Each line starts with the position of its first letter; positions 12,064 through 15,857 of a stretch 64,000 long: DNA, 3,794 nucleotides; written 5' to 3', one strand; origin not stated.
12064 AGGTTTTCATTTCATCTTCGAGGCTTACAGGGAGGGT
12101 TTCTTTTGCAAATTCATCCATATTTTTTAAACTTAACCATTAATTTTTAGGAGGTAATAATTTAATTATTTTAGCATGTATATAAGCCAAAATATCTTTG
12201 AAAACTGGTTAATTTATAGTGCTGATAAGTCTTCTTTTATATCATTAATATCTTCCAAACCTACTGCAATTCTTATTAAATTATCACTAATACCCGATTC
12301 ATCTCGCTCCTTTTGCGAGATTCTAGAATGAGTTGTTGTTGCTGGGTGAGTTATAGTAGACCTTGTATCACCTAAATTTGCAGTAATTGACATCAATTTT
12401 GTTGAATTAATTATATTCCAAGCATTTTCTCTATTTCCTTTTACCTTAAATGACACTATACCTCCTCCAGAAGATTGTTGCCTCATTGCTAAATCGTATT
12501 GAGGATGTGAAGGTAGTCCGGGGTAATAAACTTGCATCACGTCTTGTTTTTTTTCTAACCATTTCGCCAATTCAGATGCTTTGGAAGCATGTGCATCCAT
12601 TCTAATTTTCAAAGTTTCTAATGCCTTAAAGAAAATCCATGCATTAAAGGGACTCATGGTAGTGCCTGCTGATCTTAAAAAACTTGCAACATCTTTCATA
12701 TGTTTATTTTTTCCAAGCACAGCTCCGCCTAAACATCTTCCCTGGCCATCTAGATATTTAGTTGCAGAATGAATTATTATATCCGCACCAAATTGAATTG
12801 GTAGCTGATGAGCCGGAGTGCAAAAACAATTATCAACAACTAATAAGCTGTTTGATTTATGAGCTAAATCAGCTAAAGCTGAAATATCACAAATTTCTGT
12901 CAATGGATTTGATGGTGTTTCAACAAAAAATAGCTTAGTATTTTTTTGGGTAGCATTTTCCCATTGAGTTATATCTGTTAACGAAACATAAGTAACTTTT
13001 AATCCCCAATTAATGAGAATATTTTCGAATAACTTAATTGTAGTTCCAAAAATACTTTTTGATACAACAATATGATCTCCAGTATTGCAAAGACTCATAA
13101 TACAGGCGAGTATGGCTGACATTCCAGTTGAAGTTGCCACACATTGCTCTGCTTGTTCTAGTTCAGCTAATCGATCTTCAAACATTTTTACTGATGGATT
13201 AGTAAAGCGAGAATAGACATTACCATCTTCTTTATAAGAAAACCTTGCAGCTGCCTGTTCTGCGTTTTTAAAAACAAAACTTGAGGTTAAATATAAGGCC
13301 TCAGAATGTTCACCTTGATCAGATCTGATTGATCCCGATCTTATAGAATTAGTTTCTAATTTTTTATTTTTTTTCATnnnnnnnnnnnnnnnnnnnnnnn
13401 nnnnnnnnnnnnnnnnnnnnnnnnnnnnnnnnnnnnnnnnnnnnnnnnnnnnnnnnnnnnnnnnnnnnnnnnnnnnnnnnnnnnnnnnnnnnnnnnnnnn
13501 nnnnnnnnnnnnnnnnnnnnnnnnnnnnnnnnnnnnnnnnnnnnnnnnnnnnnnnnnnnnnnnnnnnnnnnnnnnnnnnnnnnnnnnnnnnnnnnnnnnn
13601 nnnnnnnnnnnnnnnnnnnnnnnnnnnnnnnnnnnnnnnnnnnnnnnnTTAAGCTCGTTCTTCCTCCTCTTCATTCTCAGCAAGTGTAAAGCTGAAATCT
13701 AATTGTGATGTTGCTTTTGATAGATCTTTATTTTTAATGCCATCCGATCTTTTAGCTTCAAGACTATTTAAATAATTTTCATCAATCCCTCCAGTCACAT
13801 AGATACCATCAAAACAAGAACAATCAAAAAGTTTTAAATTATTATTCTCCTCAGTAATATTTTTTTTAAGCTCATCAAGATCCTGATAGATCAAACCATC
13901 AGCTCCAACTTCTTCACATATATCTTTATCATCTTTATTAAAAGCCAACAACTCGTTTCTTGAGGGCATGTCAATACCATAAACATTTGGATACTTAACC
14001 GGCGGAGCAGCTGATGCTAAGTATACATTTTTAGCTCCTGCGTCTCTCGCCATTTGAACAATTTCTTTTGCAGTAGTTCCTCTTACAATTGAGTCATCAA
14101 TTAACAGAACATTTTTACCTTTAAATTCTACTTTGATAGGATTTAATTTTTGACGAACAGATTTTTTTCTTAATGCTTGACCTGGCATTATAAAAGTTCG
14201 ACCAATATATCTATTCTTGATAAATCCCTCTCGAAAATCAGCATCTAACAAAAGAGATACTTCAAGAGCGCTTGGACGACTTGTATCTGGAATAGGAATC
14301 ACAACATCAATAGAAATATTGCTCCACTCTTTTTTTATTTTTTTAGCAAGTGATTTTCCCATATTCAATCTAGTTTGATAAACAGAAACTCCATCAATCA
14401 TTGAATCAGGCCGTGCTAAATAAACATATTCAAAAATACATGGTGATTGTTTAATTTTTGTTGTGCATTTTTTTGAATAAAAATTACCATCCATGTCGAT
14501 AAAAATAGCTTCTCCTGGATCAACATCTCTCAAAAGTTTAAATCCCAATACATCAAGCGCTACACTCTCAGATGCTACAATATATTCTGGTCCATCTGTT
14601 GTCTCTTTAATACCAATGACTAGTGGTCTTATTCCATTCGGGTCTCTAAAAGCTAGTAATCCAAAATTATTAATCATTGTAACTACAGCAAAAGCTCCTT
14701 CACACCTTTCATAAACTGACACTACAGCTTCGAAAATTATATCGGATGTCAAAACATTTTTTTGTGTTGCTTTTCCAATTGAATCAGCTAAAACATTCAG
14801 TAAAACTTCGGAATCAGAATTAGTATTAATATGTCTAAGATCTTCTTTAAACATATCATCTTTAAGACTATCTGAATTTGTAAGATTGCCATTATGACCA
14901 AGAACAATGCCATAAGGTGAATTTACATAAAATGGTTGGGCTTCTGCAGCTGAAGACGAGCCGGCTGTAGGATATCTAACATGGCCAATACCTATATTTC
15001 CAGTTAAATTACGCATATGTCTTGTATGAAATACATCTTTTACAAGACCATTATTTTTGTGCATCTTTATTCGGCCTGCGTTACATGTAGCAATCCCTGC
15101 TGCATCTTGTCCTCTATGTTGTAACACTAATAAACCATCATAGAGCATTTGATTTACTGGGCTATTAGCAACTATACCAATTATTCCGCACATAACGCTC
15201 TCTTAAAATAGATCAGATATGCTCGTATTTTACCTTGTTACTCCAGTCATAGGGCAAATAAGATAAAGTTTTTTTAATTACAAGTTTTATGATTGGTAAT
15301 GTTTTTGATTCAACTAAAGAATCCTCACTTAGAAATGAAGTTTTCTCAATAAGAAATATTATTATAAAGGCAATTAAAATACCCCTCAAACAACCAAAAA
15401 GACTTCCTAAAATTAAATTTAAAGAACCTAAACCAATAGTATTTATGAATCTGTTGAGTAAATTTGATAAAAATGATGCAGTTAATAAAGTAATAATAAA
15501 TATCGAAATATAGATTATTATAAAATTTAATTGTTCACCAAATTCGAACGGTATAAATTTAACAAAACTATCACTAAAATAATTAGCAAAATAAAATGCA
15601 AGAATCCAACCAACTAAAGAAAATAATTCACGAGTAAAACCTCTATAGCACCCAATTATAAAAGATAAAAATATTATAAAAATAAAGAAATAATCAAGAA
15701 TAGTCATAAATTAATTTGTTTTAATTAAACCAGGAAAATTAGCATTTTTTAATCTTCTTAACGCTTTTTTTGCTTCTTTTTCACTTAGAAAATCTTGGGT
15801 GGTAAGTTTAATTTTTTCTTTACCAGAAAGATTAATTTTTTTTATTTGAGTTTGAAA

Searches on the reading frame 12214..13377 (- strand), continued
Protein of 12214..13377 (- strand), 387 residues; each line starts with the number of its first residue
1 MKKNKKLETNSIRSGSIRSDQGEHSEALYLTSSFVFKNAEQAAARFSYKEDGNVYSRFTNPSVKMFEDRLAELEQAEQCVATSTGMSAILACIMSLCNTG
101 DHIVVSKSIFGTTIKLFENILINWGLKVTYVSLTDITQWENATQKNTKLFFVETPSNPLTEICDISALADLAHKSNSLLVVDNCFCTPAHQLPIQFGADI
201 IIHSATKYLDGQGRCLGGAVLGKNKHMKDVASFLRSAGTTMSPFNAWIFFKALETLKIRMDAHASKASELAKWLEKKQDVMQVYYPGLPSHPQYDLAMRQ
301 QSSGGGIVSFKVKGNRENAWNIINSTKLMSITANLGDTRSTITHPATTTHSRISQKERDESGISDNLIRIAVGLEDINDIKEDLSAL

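Call 51: find_encoding_contigs(protein=P0036, flank=700, max_places=3)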
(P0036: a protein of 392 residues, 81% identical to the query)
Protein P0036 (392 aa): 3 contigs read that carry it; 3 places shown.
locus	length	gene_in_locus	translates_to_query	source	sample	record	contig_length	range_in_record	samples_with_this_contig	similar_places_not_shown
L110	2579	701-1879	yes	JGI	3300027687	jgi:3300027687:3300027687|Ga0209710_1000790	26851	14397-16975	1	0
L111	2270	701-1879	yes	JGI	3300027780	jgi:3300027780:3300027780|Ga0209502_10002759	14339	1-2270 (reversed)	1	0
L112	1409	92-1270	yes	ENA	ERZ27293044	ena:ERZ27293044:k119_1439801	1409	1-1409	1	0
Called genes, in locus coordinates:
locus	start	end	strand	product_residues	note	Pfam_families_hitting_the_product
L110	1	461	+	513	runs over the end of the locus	PF13522:GATase_6, PF13537:GATase_7, PF00156:Pribosyltran (weak)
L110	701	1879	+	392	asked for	PF01053:Cys_Met_Meta_PP, PF00155:Aminotran_1_2, PF01041:DegT_DnrJ_EryC1 (weak), PF00266:Aminotran_5 (weak)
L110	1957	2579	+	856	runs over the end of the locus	PF00521:DNA_topoisoIV, PF03989:DNA_gyraseA_C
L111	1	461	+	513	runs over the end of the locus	PF13522:GATase_6, PF13537:GATase_7, PF00156:Pribosyltran (weak)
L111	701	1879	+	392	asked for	PF01053:Cys_Met_Meta_PP, PF00155:Aminotran_1_2, PF01041:DegT_DnrJ_EryC1 (weak), PF00266:Aminotran_5 (weak)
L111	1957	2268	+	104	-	?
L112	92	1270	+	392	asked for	PF01053:Cys_Met_Meta_PP, PF00155:Aminotran_1_2, PF01041:DegT_DnrJ_EryC1 (weak), PF00266:Aminotran_5 (weak)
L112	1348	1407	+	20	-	?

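Call 52: find_encoding_contigs(protein=P0059, flank=700, max_places=4)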
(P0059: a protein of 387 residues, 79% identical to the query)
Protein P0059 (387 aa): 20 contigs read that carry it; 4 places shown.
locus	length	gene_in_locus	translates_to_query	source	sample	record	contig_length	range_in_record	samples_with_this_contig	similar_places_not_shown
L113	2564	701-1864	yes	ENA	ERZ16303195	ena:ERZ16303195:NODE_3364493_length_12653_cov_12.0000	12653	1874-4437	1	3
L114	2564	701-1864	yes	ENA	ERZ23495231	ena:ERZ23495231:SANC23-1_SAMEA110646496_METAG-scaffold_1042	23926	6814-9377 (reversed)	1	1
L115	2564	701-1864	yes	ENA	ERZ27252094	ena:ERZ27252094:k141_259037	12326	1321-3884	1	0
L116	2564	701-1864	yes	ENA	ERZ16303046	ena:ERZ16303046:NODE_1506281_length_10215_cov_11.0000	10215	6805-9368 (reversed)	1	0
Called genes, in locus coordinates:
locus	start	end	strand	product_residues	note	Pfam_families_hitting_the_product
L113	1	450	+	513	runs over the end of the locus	PF13522:GATase_6, PF13537:GATase_7, PF00156:Pribosyltran (weak)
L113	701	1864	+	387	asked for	PF01053:Cys_Met_Meta_PP, PF00155:Aminotran_1_2, PF01041:DegT_DnrJ_EryC1 (weak), PF00266:Aminotran_5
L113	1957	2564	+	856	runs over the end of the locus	PF00521:DNA_topoisoIV, PF03989:DNA_gyraseA_C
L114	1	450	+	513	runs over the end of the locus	PF13522:GATase_6, PF13537:GATase_7, PF00156:Pribosyltran (weak)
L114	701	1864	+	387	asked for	PF01053:Cys_Met_Meta_PP, PF00155:Aminotran_1_2, PF01041:DegT_DnrJ_EryC1 (weak), PF00266:Aminotran_5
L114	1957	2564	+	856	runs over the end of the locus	PF00521:DNA_topoisoIV, PF03989:DNA_gyraseA_C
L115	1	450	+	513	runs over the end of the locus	PF13522:GATase_6, PF13537:GATase_7, PF00156:Pribosyltran (weak)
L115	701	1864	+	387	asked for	PF01053:Cys_Met_Meta_PP, PF00155:Aminotran_1_2, PF01041:DegT_DnrJ_EryC1 (weak), PF00266:Aminotran_5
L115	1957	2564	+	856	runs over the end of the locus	PF00521:DNA_topoisoIV, PF03989:DNA_gyraseA_C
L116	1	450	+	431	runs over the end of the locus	?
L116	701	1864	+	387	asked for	PF01053:Cys_Met_Meta_PP, PF00155:Aminotran_1_2, PF01041:DegT_DnrJ_EryC1 (weak), PF00266:Aminotran_5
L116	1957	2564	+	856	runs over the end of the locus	PF00521:DNA_topoisoIV, PF03989:DNA_gyraseA_C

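Call 53: find_encoding_contigs(protein=P0108, flank=700, max_places=3)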
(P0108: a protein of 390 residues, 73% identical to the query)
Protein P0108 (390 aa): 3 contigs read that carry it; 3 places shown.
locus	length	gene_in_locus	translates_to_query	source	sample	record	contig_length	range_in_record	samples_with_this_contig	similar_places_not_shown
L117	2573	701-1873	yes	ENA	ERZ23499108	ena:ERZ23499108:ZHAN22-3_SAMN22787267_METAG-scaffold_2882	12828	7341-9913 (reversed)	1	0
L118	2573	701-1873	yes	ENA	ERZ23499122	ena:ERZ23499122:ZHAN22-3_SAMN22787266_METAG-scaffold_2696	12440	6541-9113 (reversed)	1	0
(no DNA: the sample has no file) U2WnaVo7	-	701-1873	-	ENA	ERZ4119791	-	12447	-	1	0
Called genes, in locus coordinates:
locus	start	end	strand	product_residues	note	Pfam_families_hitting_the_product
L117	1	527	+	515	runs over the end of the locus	PF13522:GATase_6, PF13537:GATase_7, PF00156:Pribosyltran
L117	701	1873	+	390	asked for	PF01053:Cys_Met_Meta_PP, PF00155:Aminotran_1_2, PF00266:Aminotran_5 (weak), PF01041:DegT_DnrJ_EryC1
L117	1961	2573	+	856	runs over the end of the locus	PF00521:DNA_topoisoIV, PF03989:DNA_gyraseA_C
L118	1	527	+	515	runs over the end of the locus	PF13522:GATase_6, PF13537:GATase_7, PF00156:Pribosyltran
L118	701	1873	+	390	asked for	PF01053:Cys_Met_Meta_PP, PF00155:Aminotran_1_2, PF00266:Aminotran_5 (weak), PF01041:DegT_DnrJ_EryC1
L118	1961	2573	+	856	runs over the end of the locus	PF00521:DNA_topoisoIV, PF03989:DNA_gyraseA_C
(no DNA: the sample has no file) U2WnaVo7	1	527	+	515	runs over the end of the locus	PF13522:GATase_6, PF13537:GATase_7, PF00156:Pribosyltran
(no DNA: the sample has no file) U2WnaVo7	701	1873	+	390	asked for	PF01053:Cys_Met_Meta_PP, PF00155:Aminotran_1_2, PF00266:Aminotran_5 (weak), PF01041:DegT_DnrJ_EryC1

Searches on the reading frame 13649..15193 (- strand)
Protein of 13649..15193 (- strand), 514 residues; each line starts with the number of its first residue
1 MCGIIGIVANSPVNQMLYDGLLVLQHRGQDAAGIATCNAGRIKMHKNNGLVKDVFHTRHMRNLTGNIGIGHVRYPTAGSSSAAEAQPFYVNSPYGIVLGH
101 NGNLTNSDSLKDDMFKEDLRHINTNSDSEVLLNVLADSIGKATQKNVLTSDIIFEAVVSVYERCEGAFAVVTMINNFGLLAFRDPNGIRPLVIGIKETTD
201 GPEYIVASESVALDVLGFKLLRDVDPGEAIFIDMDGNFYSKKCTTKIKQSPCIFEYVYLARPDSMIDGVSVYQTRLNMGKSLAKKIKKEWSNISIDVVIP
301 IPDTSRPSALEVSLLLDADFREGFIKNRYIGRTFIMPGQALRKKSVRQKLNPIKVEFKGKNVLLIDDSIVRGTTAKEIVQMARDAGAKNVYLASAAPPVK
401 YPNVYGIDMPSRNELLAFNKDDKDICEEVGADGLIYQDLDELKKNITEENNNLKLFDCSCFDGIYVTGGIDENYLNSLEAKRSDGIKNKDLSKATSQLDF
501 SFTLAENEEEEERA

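Call 5: search_protein_families(library=ncbifam, proteins=[window:13649-15193:-])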
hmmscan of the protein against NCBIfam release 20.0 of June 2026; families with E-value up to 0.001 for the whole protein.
window:13649-15193:- (514 aa): 13 families
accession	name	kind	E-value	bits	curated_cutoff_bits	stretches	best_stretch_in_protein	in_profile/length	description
TIGR01134.1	purF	equivalog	1.2e-154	515.9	350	1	2-465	1-431/432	amidophosphoribosyltransferase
NF001484.0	PRK00331.1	subfamily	3.5e-32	111.6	381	1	1-213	1-198/601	isomerizing glutamine--fructose-6-phosphate transaminase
TIGR01135.1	glmS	equivalog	8.6e-29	100.5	418.05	1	2-213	1-197/607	glutamine--fructose-6-phosphate transaminase (isomerizing)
TIGR01536.1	asn_synth_AEB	equivalog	2.5e-14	53.2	267.1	1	2-216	1-169/517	asparagine synthase (glutamine-hydrolyzing)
NF006949.0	PRK09431.1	equivalog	1.7e-07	30.2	499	1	83-227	58-178/554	asparagine synthase B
NF002095.0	PRK00934.1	equivalog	1.1e-05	24.8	296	1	349-395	195-241/287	ribose-phosphate diphosphokinase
TIGR01251.1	ribP_PPkin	subfamily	1.8e-05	23.8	113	1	345-394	196-245/309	ribose-phosphate diphosphokinase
TIGR03442.1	TIGR03442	equivalog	0.00015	21.2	218.65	1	50-162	67-180/251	ergothioneine biosynthesis protein EgtC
NF006605.0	PRK09162.1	equivalog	0.00027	20.4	181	1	346-393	86-132/183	hypoxanthine-guanine phosphoribosyltransferase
NF008616.0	PRK11595.1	equivalog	0.00037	20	304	1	339-391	168-219/227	DNA utilization protein GntX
NF003548.0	PRK05205.1-4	equivalog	0.00048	20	218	0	346-379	77-110/173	bifunctional pyr operon transcriptional regulator/uracil phosphoribosyltransferase PyrR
TIGR00201.1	comF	subfamily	0.0007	19.6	233.55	0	339-391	127-184/190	ComF family protein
NF002620.0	PRK02277.1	subfamily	0.00096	18.9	115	0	354-392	136-174/201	orotate phosphoribosyltransferase-like protein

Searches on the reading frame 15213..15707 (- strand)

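Call 5: search_protein_families(library=ncbifam, proteins=[window:15213-15707:-])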
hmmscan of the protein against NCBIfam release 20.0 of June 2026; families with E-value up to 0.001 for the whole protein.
window:15213-15707:- (164 aa): 2 families
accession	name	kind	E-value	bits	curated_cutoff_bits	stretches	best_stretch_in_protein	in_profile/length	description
NF008100.0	PRK10845.1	equivalog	6.7e-17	62.1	264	1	1-151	1-152/162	colicin V production protein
NF033740.0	MarP_fam_protase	equivalog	5.3e-07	29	250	1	4-144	1-142/390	MarP family serine protease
